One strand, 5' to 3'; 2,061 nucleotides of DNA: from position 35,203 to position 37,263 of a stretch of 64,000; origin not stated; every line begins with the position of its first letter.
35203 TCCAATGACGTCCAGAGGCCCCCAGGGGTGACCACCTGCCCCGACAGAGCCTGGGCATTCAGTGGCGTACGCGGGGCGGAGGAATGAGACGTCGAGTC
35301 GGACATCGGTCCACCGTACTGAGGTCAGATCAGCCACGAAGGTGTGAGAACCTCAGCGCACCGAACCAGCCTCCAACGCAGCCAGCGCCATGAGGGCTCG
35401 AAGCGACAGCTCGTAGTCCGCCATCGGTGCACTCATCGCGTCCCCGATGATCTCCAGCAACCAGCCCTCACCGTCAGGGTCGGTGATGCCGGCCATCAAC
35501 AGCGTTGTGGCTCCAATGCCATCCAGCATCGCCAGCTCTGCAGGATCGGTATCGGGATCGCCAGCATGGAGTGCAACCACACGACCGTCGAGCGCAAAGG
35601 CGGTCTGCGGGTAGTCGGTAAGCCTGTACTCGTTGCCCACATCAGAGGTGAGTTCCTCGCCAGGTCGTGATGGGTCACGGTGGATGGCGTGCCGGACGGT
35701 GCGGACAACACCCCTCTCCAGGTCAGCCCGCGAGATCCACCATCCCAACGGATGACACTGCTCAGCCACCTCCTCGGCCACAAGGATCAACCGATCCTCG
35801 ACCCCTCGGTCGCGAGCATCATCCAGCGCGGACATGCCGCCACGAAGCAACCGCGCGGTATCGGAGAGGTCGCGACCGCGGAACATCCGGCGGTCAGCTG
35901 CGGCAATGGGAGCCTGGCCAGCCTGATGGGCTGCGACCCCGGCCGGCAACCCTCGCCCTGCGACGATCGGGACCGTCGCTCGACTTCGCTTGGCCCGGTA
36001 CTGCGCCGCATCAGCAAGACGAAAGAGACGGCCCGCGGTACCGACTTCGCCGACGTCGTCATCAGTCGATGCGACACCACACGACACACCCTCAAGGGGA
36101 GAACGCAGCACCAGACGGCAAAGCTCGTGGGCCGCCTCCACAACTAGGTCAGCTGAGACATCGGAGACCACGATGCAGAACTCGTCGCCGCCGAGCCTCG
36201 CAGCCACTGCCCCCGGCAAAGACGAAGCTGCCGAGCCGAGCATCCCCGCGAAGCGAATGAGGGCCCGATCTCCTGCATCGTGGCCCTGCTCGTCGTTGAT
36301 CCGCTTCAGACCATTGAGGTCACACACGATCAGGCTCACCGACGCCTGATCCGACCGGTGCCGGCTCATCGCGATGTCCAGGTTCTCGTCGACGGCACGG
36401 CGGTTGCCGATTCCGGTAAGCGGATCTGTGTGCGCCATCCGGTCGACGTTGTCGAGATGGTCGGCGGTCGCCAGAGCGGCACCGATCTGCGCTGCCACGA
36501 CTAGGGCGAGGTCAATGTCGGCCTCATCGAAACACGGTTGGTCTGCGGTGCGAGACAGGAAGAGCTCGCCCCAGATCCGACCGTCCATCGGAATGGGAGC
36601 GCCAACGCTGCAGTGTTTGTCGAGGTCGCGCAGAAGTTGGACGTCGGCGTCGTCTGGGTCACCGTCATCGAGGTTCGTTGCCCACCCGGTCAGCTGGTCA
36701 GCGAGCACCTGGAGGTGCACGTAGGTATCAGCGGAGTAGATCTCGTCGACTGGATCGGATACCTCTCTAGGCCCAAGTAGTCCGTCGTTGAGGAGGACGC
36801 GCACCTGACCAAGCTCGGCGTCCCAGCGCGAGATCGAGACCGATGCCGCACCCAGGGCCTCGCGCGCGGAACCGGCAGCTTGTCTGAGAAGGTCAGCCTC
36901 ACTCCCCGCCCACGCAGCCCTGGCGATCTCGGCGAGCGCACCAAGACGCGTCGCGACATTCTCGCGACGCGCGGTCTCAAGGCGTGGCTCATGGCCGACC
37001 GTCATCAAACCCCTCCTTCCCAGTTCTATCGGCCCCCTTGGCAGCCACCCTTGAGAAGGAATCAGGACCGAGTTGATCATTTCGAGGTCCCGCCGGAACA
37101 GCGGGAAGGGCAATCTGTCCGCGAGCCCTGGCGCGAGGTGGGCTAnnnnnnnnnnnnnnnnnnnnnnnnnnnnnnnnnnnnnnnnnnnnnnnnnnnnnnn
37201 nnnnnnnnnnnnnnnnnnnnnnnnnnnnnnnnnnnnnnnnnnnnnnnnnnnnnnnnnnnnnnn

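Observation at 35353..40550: Tandem array of three paralogous GAF-GGDEF diguanylate cyclases wedged between birA and accD5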

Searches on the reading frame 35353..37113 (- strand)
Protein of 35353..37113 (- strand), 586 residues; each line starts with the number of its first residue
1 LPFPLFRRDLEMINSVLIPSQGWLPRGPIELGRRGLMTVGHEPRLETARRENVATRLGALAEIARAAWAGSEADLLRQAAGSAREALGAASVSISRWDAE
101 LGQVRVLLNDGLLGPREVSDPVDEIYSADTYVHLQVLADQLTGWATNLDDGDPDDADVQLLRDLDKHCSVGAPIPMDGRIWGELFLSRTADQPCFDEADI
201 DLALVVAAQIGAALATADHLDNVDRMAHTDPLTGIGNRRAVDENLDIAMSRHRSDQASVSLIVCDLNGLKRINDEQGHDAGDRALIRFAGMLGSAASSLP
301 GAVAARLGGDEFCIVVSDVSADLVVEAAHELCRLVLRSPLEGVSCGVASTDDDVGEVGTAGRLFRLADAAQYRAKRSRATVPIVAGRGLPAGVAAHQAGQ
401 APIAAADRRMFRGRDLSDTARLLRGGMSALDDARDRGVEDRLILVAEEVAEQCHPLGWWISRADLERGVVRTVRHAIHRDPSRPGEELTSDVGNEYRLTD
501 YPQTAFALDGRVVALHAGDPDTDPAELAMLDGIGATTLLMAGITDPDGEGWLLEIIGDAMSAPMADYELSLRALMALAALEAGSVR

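Call 3: search_protein_families(library=pfam, proteins=[window:35353-37113:-], max_evalue=0.01)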
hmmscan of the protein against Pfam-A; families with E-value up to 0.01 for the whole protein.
window:35353-37113:- (586 aa): 3 families
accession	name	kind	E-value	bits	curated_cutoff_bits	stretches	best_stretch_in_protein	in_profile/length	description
PF00990.26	GGDEF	-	1.9e-29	102.9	23.8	1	227-378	1-158/161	Diguanylate cyclase, GGDEF domain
PF01590.32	GAF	-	4.7e-08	34.1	22.4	1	74-214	4-133/133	GAF domain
PF13185.12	GAF_2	-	0.0002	22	28.6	1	72-214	4-135/136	GAF domain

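Call 4: search_protein_families(library=ncbifam, proteins=[window:35353-37113:-], max_evalue=0.01)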
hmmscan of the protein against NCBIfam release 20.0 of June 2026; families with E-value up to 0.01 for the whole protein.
window:35353-37113:- (586 aa): 21 families
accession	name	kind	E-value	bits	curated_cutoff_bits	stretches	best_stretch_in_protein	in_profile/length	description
TIGR00254.1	GGDEF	domain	1.8e-26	92.8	37.4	1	224-378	2-160/168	diguanylate cyclase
NF007423.1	PRK09966.1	equivalog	4e-24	85.2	325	1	223-375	235-390/390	diguanylate cyclase DgcN/YfiN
NF051473.1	DigCycDgcsShew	equivalog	5.1e-23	81.9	400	1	212-377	120-283/291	diguanylate cyclase DgcS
NF007135.0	PRK09581.1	equivalog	7.6e-21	74.4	474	1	219-377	284-447/457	PleD family two-component system response regulator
NF038266.1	diguan_SiaD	equivalog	1.8e-20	73.4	290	1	222-377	89-247/252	biofilm regulation diguanylate cyclase SiaD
NF040885.1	diguan_DgcJ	equivalog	2.7e-18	66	500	1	221-323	335-435/493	diguanylate cyclase DgcJ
NF007380.0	PRK09894.1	equivalog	6.1e-18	65.2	256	1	227-377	129-279/296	diguanylate cyclase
NF045675.1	PhdiestaseDibA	equivalog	2.3e-17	62.6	980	1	221-377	197-356/623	phosphodiesterase DibA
NF007474.0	PRK10060.1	equivalog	2.6e-17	62.3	782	1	223-377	233-387/663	cyclic di-GMP phosphodiesterase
NF053781.1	cdiGMPphdstlr2612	equivalog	2.1e-16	58.8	1600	1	224-378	837-995/1268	Tlr1612 family c-di-GMP phosphodiesterase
NF011955.1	PRK15426.1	equivalog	1.2e-15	56.7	408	1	226-327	397-496/564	cellulose biosynthesis regulator diguanylate cyclase DgcQ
NF047654.1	DiguCycDgcRLepto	equivalog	1.9e-15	56.6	500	1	207-377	113-288/295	diguanylate cyclase DgcR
NF007599.0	PRK10245.1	equivalog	2.4e-15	55.9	402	1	212-377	195-362/371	diguanylate cyclase AdrA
NF047872.1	GGDEF_GdpS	equivalog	2.5e-14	53.3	400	1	227-338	187-296/355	GGDEF domain-containing protein GdpS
NF007298.0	PRK09776.1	equivalog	1e-13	50.1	1135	1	224-377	681-837/1111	diguanylate cyclase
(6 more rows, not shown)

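Call 7: find_related_loci(query=A1, collection=genome_contigs, flank=10000)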
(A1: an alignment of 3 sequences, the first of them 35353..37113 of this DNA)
Query A1 (586 aa) in genome_contigs; peptide patterns used: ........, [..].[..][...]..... (x = any residue, [..] = any of these).
600 stretches matched a pattern (row limit reached: there are more); 578 encode a relative of the query (tblastn E <= 1e-3); the best 80 are kept; 80 distinct loci.
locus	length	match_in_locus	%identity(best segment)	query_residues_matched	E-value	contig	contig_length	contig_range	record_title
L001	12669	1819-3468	90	35-584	0e+0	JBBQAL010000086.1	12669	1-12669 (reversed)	MAG: Candidatus Nanopelagicales bacterium isolate Co_metawrap_1463 Cmw_1463_k141_21772196_length_12669_cov_11.8651, whol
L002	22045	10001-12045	80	32-586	0e+0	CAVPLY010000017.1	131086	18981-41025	MAG: uncultured Actinomycetota bacterium isolate MFD09779.bin.3.245 genome assembly, contig: contig_60549, whole genome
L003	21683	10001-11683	77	26-586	0e+0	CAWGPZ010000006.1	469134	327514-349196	MAG: uncultured Actinomycetota bacterium isolate MFD09779.bin.1.42 genome assembly, contig: contig_20521, whole genome s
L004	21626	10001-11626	74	34-575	0e+0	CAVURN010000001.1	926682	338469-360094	MAG: uncultured Actinomycetota bacterium isolate MFD09730.bin.2.141 genome assembly, contig: contig_10387, whole genome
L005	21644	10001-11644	71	25-572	0e+0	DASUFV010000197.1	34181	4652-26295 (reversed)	MAG TPA_asm: Actinomycetes bacterium isolate SMAG_U1388 k141_767525, whole genome shotgun sequence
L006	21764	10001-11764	57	19-585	0e+0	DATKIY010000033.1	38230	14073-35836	MAG TPA_asm: Actinomycetes bacterium isolate SMAG_U14616 k141_1827973, whole genome shotgun sequence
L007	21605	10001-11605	52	31-566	6e-153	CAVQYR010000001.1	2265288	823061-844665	MAG: uncultured Actinomycetota bacterium isolate MFD00032.bin.1.47 genome assembly, contig: contig_15627, whole genome s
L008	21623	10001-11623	45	56-578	4e-118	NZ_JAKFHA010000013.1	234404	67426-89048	Yinghuangia soli strain KLBMP 8922 Scaffold13, whole genome shotgun sequence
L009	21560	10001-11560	44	50-558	5e-117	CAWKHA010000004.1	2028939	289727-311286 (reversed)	MAG: uncultured Actinomycetota bacterium isolate MFD05942.bin.1.63 genome assembly, contig: contig_8894, whole genome sh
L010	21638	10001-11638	43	52-578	6e-111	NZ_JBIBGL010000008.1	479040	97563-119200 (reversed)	Embleya sp. NPDC008237 NPDC008237_171_C5.ctg-0008, whole genome shotgun sequence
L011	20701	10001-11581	43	81-578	1e-104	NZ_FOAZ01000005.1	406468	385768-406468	Streptacidiphilus jiangxiensis strain CGMCC 4.1857, whole genome shotgun sequence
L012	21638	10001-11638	45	52-578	1e-118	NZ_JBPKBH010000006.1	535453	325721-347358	Yinghuangia sp. YIM S09857 Scaffold6, whole genome shotgun sequence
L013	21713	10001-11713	42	43-578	1e-102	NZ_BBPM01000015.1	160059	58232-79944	Streptacidiphilus carbonis strain NBRC 100919, whole genome shotgun sequence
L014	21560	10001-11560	42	67-561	8e-102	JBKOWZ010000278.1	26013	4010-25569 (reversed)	MAG: Actinomycetota bacterium isolate GM_EKS_MAG_00002 GM_EKS_000001355501, whole genome shotgun sequence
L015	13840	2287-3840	41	54-578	1e-101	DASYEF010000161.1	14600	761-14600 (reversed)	MAG TPA_asm: Actinomycetes bacterium isolate SMAG_U4978 k141_1858824, whole genome shotgun sequence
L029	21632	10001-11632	41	87-578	3e-96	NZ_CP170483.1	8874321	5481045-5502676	Kitasatospora purpeofusca strain ZZ-48 chromosome, complete genome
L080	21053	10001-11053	46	55-390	2e-78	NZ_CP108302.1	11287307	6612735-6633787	Streptomyces sp. NBC_00019 chromosome, complete genome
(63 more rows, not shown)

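Call 10: find_homologous_proteins(query=window:35353-37005:-, max_evalue=1e-10)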
Query window:35353-37005:- (550 aa): 2960 proteins with E <= 1e-10 among 8000 candidates; the best 120 are listed.
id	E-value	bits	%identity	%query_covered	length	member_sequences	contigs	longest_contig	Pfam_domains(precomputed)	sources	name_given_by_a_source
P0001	0.0e+0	1133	95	97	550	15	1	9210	PF13185.13,PF01590.33,PF00990.27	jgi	jgi:diguanylate cyclase (GGDEF)-like protein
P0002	0.0e+0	1085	90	100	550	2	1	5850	PF01590.33,PF00990.27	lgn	-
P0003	0.0e+0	1077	89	97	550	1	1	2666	PF01590.33,PF00990.27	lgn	-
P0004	0.0e+0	1043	87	97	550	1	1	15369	PF01590.33,PF00990.27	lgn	-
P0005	0.0e+0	1036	86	97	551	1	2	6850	PF01590.33,PF00990.27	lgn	-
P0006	0.0e+0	1029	84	100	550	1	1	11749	PF01590.33,PF00990.27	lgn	-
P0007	0.0e+0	1021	85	97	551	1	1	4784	PF01590.33,PF00990.27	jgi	jgi:diguanylate cyclase (GGDEF)-like protein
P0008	3.6e-287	971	80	99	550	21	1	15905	PF00990.27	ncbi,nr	ncbi:MAG TPA: sensor domain-containing diguanylate cyclase [Actinomycetes bacterium]|nr:sensor domai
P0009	8.0e-284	960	80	99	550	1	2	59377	PF00990.27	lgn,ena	-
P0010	1.5e-283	959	80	99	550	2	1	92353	PF01590.33,PF00990.27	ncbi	-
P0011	2.8e-281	952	79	100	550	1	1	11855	PF00990.27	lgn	-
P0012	2.6e-279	945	78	100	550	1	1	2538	PF00990.27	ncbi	ncbi:MAG: GGDEF domain-containing protein [Actinomycetes bacterium]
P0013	9.3e-278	940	79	100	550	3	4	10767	PF00990.27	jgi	jgi:diguanylate cyclase (GGDEF)-like protein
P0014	1.3e-271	920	90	85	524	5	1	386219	PF01590.33,PF00990.27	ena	-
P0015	3.7e-266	902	75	97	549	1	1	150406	PF13185.13,PF01590.33,PF00990.27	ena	-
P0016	1.5e-265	900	75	97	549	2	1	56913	PF13185.13,PF01590.33,PF00990.27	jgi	jgi:diguanylate cyclase (GGDEF)-like protein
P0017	5.8e-264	895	74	100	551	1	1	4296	PF01590.33,PF00990.27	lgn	-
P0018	1.2e-261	887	74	99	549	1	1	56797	PF01590.33,PF00990.27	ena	-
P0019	3.4e-261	886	74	97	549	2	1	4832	PF01590.33,PF00990.27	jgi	jgi:diguanylate cyclase (GGDEF)-like protein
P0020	3.1e-260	882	74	98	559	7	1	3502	PF01590.33,PF00990.27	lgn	-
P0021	2.0e-259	880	74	97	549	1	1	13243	PF13185.13,PF01590.33,PF00990.27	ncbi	ncbi:MAG: diguanylate cyclase domain-containing protein [Actinomycetes bacterium]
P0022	2.3e-259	880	74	97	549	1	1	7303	PF01590.33,PF00990.27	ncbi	ncbi:MAG: diguanylate cyclase domain-containing protein [Actinomycetes bacterium]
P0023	5.2e-259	878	74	97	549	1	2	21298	PF13185.13,PF01590.33,PF00990.27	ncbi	ncbi:MAG: diguanylate cyclase domain-containing protein [Actinomycetes bacterium]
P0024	1.2e-258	877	74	99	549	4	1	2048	PF13185.13,PF01590.33,PF00990.27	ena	-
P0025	5.6e-258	875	74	97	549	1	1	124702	PF13185.13,PF01590.33,PF00990.27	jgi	jgi:diguanylate cyclase (GGDEF)-like protein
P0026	1.5e-254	864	72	99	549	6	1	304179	PF00990.27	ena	-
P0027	2.0e-253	860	72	100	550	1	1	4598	PF00990.27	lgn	-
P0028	4.1e-253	859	72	97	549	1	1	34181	PF01590.33,PF00990.27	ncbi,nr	ncbi:MAG TPA: sensor domain-containing diguanylate cyclase [Actinomycetes bacterium]|nr:sensor domai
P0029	2.1e-252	857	73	99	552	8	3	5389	PF01590.33,PF00990.27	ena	-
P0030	1.0e-251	854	71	97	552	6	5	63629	PF13185.13,PF01590.33,PF00990.27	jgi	jgi:diguanylate cyclase (GGDEF)-like protein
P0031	1.0e-248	844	72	99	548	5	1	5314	PF13185.13,PF01590.33,PF00990.27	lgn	-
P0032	2.5e-248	843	70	99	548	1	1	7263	PF01590.33,PF00990.27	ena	-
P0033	1.6e-245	834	72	98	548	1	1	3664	PF01590.33,PF00990.27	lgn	-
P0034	3.4e-240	816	69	99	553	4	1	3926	PF01590.33,PF00990.27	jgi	jgi:diguanylate cyclase (GGDEF)-like protein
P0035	1.7e-222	758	67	100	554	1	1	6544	PF13185.13,PF01590.33,PF00990.27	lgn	-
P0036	2.8e-206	704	72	79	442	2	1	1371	PF00990.27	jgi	jgi:diguanylate cyclase (GGDEF)-like protein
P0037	3.0e-205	701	60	99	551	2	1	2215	PF01590.33,PF00990.27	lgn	-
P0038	8.6e-203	693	75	77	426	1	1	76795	PF00990.27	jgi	jgi:diguanylate cyclase (GGDEF)-like protein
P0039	1.5e-200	685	60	99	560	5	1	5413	PF01590.33,PF00990.27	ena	-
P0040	1.3e-198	679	60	97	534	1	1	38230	PF13185.13,PF01590.33,PF00990.27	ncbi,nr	ncbi:MAG TPA: sensor domain-containing diguanylate cyclase [Actinomycetes bacterium]|nr:sensor domai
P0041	5.6e-196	670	58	100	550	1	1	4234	PF13185.13,PF01590.33,PF00990.27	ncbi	ncbi:MAG: sensor domain-containing diguanylate cyclase [Candidatus Nanopelagicales bacterium]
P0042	3.5e-191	655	57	99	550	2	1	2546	PF01590.33,PF00990.27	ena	-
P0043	3.2e-188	645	57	99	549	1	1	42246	PF01590.33,PF00990.27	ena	-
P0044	3.4e-185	635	56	100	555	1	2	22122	PF13185.13,PF01590.33,PF00990.27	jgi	jgi:diguanylate cyclase (GGDEF)-like protein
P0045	1.2e-182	626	60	87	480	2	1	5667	PF13185.13,PF01590.33,PF00990.27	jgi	jgi:diguanylate cyclase (GGDEF)-like protein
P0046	1.9e-179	616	54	99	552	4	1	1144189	PF01590.33,PF00990.27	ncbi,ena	-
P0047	4.6e-178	611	74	67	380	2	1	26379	PF00990.27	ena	-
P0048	1.2e-176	607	55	97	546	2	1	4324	PF13185.13,PF01590.33,PF00990.27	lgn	-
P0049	3.1e-176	605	52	99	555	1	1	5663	PF01590.33,PF00990.27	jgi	jgi:diguanylate cyclase (GGDEF)-like protein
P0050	4.6e-174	598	65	78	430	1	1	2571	PF01590.33,PF00990.27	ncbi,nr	ncbi:MAG TPA: sensor domain-containing diguanylate cyclase, partial [Actinomycetes bacterium]|nr:sen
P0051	3.4e-171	589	52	99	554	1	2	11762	PF01590.33,PF00990.27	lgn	-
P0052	6.7e-165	568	51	97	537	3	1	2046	PF01590.33,PF00990.27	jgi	jgi:diguanylate cyclase (GGDEF)-like protein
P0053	2.3e-164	566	53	98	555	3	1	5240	PF01590.33,PF00990.27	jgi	jgi:diguanylate cyclase (GGDEF)-like protein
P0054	5.8e-159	548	53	98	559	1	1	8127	PF01590.33,PF00990.27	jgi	jgi:diguanylate cyclase (GGDEF)-like protein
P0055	7.5e-159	548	55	89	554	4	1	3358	PF01590.33,PF00990.27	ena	-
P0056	4.5e-158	545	55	91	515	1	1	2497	PF01590.33,PF00990.27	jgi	jgi:diguanylate cyclase (GGDEF)-like protein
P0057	2.7e-156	539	53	95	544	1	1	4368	PF01590.33,PF00990.27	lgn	-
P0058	3.8e-156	539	54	93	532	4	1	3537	PF01590.33,PF00990.27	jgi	-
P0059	2.9e-154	533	50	100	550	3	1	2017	PF13185.13,PF01590.33,PF00990.27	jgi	jgi:diguanylate cyclase (GGDEF)-like protein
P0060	1.3e-153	531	54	93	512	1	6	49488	PF01590.33,PF00990.27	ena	-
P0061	2.6e-153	530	52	100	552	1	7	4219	PF01590.33,PF00990.27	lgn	-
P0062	2.0e-152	527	53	95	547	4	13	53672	PF13185.13,PF01590.33,PF00990.27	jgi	-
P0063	1.2e-151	524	51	97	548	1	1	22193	PF01590.33,PF00990.27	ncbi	ncbi:MAG: GGDEF domain-containing protein [Actinomycetes bacterium]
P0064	1.3e-151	524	56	81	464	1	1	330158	PF00990.27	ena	-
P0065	2.1e-151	523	52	95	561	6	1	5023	PF13185.13,PF01590.33,PF00990.27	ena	-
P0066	2.8e-150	520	52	97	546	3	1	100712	PF01590.33,PF00990.27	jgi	-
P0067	7.9e-150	518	52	97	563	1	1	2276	PF01590.33,PF00990.27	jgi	jgi:diguanylate cyclase (GGDEF)-like protein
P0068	6.1e-149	515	51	96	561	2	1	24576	PF13185.13,PF01590.33,PF00990.27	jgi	jgi:diguanylate cyclase (GGDEF)-like protein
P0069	4.7e-148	512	52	96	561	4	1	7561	PF13185.13,PF01590.33,PF00990.27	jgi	jgi:diguanylate cyclase (GGDEF)-like protein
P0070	5.3e-142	492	50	94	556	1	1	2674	PF01590.33,PF00990.27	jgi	jgi:diguanylate cyclase (GGDEF)-like protein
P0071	7.8e-139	482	77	53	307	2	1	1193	PF00990.27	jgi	jgi:hypothetical protein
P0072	1.0e-133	465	48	97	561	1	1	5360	PF13185.13,PF01590.33,PF00990.27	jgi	jgi:diguanylate cyclase (GGDEF)-like protein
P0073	1.9e-132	461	48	96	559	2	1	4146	PF01590.33,PF00990.27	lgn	-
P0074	2.0e-131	457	49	92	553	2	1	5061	PF01590.33,PF00990.27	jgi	jgi:diguanylate cyclase (GGDEF)-like protein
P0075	3.0e-130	453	46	93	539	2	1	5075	PF01590.33,PF00990.27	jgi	jgi:diguanylate cyclase (GGDEF)-like protein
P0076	7.3e-130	452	48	98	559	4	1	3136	PF13185.13,PF01590.33,PF00990.27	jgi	jgi:diguanylate cyclase (GGDEF)-like protein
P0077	1.5e-128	448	46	95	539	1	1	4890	PF01590.33,PF00990.27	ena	-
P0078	1.0e-127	445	46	96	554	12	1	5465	PF01590.33,PF00990.27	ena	-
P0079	1.7e-127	444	47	99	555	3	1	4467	PF13185.13,PF01590.33,PF00990.27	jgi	-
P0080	2.4e-126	441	46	93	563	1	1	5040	PF13185.13,PF01590.33,PF00990.27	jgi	-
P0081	4.0e-126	440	48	95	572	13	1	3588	PF01590.33,PF00990.27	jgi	jgi:diguanylate cyclase (GGDEF)-like protein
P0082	8.6e-125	435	45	93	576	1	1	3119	PF01590.33,PF00990.27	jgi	jgi:diguanylate cyclase (GGDEF)-like protein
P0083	1.5e-124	435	47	95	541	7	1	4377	PF13185.13,PF01590.33,PF00990.27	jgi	jgi:diguanylate cyclase (GGDEF)-like protein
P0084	2.1e-124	434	44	94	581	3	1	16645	PF13185.13,PF01590.33,PF13492.13,PF00990.27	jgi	-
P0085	4.4e-124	433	43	97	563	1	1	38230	PF01590.33,PF00990.27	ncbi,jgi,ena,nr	ncbi:MAG TPA: sensor domain-containing diguanylate cyclase [Actinomycetes bacterium]|nr:sensor domai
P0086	4.5e-124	433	46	95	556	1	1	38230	PF13185.13,PF01590.33,PF13492.13,PF00990.27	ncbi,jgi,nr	ncbi:MAG TPA: sensor domain-containing diguanylate cyclase [Actinomycetes bacterium]|nr:sensor domai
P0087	6.3e-124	433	45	94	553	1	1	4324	PF13185.13,PF01590.33,PF00990.27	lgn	-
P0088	6.5e-124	433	45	99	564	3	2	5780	PF13185.13,PF01590.33,PF00990.27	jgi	jgi:diguanylate cyclase (GGDEF)-like protein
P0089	1.1e-123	432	44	94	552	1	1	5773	PF13185.13,PF01590.33,PF00990.27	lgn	-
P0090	1.4e-123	431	45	99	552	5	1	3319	PF13185.13,PF01590.33,PF00990.27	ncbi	-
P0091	2.0e-123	431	44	94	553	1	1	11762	PF01590.33,PF00990.27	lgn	-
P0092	7.0e-123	429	43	97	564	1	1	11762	PF13185.13,PF01590.33,PF00990.27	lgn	-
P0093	7.9e-123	429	45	97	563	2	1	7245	PF00990.27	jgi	jgi:diguanylate cyclase (GGDEF)-like protein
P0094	9.7e-123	429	44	99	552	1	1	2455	PF13185.13,PF01590.33,PF00990.27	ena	-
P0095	1.6e-122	428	48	96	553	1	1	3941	PF01590.33,PF00990.27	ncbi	-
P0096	1.7e-122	428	45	96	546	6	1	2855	PF01590.33,PF00990.27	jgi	jgi:diguanylate cyclase (GGDEF)-like protein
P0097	5.2e-122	426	46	97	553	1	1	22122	PF13185.13,PF01590.33,PF00990.27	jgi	jgi:diguanylate cyclase (GGDEF)-like protein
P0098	5.9e-122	426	44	96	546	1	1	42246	PF13185.13,PF01590.33,PF13492.13,PF00990.27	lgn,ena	-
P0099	9.3e-122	425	46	97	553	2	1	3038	PF13185.13,PF01590.33,PF00990.27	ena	-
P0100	1.1e-121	425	46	94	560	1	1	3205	PF01590.33,PF13492.13,PF00990.27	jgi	jgi:diguanylate cyclase (GGDEF)-like protein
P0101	1.1e-121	425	44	93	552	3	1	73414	PF13185.13,PF01590.33,PF00990.27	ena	-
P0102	1.4e-121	425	44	98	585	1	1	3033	PF13185.13,PF01590.33,PF00990.27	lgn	-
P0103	1.5e-121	425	45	97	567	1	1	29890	PF13185.13,PF01590.33,PF13492.13,PF00990.27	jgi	jgi:diguanylate cyclase (GGDEF)-like protein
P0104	2.2e-121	424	44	93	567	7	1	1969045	PF01590.33,PF13492.13,PF00990.27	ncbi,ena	-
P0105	2.3e-121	424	45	95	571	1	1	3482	PF13185.13,PF01590.33,PF00990.27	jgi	jgi:diguanylate cyclase (GGDEF)-like protein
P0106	2.6e-121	424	44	94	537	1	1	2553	PF01590.33,PF00990.27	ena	-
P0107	3.8e-121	423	47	96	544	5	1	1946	PF01590.33,PF00990.27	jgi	jgi:diguanylate cyclase (GGDEF)-like protein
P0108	6.3e-121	423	46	96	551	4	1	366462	PF13185.13,PF01590.33,PF00990.27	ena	-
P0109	8.2e-121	422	45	98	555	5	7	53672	PF13185.13,PF01590.33,PF00990.27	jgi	-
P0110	2.1e-120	421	44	97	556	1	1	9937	PF13185.13,PF01590.33,PF00990.27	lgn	-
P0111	3.3e-120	420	45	96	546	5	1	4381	PF01590.33,PF00990.27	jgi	jgi:diguanylate cyclase (GGDEF)-like protein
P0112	4.7e-120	420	44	95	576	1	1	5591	PF13185.13,PF01590.33,PF13492.13,PF00990.27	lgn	-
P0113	1.0e-119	419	47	87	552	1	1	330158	PF01590.33,PF00990.27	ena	-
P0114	1.1e-119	419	46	96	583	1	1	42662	PF01590.33,PF00990.27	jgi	jgi:diguanylate cyclase (GGDEF)-like protein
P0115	1.3e-119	418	44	98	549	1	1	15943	PF01590.33,PF00990.27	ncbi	ncbi:MAG: diguanylate cyclase domain-containing protein [Streptomycetales bacterium]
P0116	2.7e-119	417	45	98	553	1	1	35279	PF01590.33,PF00990.27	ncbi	ncbi:MAG: sensor domain-containing diguanylate cyclase [Carbonactinosporaceae bacterium]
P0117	8.6e-119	416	44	97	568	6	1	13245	PF01590.33,PF13492.13,PF00990.27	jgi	jgi:diguanylate cyclase (GGDEF)-like protein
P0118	2.2e-118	414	44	95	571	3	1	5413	PF13185.13,PF01590.33,PF00990.27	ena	-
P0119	3.6e-118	414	45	96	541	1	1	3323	PF13185.13,PF01590.33,PF00990.27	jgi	jgi:diguanylate cyclase (GGDEF)-like protein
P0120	5.0e-118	413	43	97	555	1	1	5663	PF13185.13,PF01590.33,PF00990.27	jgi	jgi:diguanylate cyclase (GGDEF)-like protein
